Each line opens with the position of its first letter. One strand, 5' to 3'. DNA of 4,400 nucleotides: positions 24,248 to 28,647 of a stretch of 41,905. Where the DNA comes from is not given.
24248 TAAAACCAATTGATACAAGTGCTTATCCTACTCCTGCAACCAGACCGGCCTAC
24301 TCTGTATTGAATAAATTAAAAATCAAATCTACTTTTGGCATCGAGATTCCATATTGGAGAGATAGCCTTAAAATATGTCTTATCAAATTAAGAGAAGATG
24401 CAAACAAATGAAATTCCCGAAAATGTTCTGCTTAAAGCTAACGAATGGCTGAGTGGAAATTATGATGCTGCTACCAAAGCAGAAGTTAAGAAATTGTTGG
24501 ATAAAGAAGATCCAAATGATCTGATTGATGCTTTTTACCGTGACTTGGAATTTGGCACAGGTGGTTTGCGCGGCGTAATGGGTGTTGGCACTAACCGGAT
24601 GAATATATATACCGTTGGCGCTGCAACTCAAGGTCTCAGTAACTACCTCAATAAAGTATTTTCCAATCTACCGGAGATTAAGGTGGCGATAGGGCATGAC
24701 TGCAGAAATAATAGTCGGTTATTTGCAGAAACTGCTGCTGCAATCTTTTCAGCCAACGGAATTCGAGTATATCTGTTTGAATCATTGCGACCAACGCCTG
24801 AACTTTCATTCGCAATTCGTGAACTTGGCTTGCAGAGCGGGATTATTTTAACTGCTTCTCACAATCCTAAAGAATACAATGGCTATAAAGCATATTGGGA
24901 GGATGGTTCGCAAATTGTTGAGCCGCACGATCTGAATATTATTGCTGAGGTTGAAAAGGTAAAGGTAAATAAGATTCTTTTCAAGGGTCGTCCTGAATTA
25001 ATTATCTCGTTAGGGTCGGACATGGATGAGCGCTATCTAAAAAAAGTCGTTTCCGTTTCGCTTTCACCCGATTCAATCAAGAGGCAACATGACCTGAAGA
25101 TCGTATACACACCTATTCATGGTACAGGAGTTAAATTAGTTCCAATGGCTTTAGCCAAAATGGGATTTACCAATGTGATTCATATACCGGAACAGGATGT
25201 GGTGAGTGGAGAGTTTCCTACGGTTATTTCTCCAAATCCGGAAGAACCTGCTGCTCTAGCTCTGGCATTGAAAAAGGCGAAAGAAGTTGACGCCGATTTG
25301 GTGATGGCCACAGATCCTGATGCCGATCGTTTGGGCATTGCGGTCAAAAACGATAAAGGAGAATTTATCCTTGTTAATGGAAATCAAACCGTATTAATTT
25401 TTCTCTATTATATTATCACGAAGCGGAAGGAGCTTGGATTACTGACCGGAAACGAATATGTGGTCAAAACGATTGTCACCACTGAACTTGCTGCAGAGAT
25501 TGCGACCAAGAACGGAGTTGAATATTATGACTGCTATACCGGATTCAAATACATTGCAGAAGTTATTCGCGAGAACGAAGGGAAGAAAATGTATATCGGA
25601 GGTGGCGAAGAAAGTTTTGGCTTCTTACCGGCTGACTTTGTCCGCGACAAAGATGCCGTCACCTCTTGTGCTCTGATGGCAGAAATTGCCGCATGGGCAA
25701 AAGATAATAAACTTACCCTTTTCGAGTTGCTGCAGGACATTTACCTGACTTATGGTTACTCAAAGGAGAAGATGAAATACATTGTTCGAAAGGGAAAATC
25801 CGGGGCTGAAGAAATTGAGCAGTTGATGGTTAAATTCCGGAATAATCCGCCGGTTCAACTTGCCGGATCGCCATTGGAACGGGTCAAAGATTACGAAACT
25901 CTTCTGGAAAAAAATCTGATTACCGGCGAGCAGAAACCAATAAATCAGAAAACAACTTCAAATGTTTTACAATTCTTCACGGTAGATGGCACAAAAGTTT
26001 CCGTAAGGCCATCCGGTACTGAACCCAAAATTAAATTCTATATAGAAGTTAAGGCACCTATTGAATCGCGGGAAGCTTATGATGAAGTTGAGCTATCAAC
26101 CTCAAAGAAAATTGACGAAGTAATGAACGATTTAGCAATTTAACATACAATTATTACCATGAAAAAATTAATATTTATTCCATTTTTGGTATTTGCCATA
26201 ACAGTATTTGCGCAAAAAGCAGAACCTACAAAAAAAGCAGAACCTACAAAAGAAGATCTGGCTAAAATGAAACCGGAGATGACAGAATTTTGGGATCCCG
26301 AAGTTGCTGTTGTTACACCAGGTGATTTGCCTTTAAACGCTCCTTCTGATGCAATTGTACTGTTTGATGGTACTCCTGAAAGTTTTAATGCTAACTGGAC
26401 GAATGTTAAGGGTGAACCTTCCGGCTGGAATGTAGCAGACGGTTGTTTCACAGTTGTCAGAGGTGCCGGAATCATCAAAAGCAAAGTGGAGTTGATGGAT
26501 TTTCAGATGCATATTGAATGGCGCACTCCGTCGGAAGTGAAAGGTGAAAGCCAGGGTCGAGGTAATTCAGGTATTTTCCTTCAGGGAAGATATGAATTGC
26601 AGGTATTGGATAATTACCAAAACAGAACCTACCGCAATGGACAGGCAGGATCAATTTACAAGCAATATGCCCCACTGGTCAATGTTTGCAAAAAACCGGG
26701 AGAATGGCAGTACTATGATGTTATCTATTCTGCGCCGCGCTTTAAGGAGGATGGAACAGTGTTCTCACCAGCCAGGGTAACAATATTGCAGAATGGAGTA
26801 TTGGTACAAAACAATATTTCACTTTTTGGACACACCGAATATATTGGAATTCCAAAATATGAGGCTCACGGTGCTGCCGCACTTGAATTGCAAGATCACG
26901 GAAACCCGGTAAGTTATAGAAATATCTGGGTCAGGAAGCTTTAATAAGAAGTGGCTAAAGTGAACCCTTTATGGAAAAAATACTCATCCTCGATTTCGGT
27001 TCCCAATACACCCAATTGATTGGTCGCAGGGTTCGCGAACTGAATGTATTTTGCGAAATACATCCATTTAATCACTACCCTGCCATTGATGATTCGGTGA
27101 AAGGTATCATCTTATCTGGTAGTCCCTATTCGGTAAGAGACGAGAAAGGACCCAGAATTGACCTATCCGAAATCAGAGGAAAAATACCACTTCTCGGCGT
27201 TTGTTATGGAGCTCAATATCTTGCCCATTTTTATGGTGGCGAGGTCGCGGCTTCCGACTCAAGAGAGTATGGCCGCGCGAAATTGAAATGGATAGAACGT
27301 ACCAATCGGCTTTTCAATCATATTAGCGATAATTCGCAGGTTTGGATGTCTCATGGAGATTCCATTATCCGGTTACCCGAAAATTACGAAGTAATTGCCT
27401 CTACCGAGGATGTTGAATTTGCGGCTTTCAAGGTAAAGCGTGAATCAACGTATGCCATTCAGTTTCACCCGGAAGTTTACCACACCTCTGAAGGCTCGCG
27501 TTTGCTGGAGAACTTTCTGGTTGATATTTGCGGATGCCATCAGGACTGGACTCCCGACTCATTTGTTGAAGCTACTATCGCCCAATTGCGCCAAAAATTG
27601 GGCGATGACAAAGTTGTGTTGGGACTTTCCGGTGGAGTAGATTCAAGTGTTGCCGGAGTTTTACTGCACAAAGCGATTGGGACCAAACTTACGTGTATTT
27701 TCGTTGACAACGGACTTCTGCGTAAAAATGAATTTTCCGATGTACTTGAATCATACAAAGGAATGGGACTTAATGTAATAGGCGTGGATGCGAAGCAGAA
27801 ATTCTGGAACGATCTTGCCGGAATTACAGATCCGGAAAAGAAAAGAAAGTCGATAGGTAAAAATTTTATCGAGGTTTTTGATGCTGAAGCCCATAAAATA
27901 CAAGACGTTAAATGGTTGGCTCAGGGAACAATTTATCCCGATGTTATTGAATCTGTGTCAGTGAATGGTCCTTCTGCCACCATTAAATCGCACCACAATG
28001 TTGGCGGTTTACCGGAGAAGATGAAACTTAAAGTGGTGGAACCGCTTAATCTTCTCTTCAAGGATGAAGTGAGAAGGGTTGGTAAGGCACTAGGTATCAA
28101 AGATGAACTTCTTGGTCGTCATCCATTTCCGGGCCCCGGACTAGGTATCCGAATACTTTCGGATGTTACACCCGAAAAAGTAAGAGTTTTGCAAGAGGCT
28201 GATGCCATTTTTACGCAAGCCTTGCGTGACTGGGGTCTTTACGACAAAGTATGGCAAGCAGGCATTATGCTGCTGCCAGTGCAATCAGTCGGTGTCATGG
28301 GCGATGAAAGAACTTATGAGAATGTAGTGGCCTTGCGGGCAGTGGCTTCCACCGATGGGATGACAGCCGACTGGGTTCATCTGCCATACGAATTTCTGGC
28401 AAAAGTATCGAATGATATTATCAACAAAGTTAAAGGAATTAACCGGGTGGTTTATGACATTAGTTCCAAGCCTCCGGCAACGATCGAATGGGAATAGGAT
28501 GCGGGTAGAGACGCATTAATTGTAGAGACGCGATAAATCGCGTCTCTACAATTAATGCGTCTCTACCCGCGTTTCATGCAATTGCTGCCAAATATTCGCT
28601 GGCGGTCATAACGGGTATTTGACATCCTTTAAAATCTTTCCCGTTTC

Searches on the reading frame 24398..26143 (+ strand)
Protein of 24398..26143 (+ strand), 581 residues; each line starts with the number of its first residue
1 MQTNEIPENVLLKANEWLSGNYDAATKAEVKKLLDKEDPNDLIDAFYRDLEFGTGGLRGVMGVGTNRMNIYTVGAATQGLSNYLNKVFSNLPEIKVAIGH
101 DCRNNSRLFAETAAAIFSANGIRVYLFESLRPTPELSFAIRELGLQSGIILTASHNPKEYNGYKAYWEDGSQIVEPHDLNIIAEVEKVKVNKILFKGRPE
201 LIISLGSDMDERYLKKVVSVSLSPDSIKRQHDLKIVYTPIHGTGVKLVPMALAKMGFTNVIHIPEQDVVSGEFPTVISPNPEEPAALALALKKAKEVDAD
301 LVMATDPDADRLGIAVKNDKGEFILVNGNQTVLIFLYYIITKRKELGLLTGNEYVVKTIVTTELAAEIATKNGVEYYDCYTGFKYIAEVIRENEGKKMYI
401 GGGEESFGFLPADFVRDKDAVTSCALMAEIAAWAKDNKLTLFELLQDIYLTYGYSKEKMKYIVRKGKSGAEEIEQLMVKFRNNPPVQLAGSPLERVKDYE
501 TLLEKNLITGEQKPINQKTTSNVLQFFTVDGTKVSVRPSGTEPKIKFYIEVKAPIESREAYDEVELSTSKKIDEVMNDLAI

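Call 12: search_protein_families(library=pfam, proteins=[window:24398-26143:+], max_evalue=0.001)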
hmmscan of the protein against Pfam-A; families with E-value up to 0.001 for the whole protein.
window:24398-26143:+ (581 aa): 4 families
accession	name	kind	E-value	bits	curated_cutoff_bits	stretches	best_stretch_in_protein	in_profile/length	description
PF02878.22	PGM_PMM_I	-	3e-39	134.3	22.5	1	51-189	3-135/138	Phosphoglucomutase/phosphomannomutase, alpha/beta/alpha domain I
PF02879.22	PGM_PMM_II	-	2e-23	83.3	29.3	1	212-317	2-100/103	Phosphoglucomutase/phosphomannomutase, alpha/beta/alpha domain II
PF02880.22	PGM_PMM_III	-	8e-19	68.3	20.7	1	327-449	1-112/115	Phosphoglucomutase/phosphomannomutase, alpha/beta/alpha domain III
PF00408.26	PGM_PMM_IV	-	4.8e-07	30.2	23.1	1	514-552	16-53/68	Phosphoglucomutase/phosphomannomutase, C-terminal domain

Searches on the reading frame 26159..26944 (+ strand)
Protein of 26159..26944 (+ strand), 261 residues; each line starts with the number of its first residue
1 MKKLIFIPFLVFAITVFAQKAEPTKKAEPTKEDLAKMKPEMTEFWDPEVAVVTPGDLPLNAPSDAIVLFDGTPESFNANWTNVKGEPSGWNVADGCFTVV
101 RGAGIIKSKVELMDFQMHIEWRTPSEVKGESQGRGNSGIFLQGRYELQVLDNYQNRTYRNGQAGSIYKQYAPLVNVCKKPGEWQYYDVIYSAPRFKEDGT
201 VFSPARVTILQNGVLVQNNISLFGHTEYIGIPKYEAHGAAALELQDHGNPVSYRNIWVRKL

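Call 12: search_protein_families(library=pfam, proteins=[window:26159-26944:+], max_evalue=0.001)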
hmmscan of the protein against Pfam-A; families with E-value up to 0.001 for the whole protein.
window:26159-26944:+ (261 aa): 1 family
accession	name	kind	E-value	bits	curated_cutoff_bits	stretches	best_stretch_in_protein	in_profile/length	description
PF06439.18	3keto-disac_hyd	-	7.3e-37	127.7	26.8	1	65-259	2-187/187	3-keto-disaccharide hydrolase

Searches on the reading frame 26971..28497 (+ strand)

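Call 12: search_protein_families(library=pfam, proteins=[window:26971-28497:+], max_evalue=0.001)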
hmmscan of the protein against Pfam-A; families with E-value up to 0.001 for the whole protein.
window:26971-28497:+ (508 aa): 6 families
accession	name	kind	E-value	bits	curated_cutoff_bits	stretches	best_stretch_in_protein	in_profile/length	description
PF00958.27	GMP_synt_C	-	1.3e-42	144.2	27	1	418-507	3-92/92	GMP synthase C terminal domain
PF00117.34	GATase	-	2.9e-38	131.9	22.8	1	5-185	1-189/190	Glutamine amidotransferase class-I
PF02540.23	NAD_synthase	-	7.2e-09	35.6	21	1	202-272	8-79/242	NAD synthase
PF07722.19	Peptidase_C26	-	8.1e-09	36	20.5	1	64-168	98-219/219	Peptidase C26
PF03054.22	tRNA_Me_trans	-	0.00013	22.1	20.6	1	214-247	2-34/202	tRNA methyl transferase HUP domain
PF00764.25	Arginosuc_synth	-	0.00015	22.3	27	1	214-282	1-69/162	Arginosuccinate synthase N-terminal HUP domain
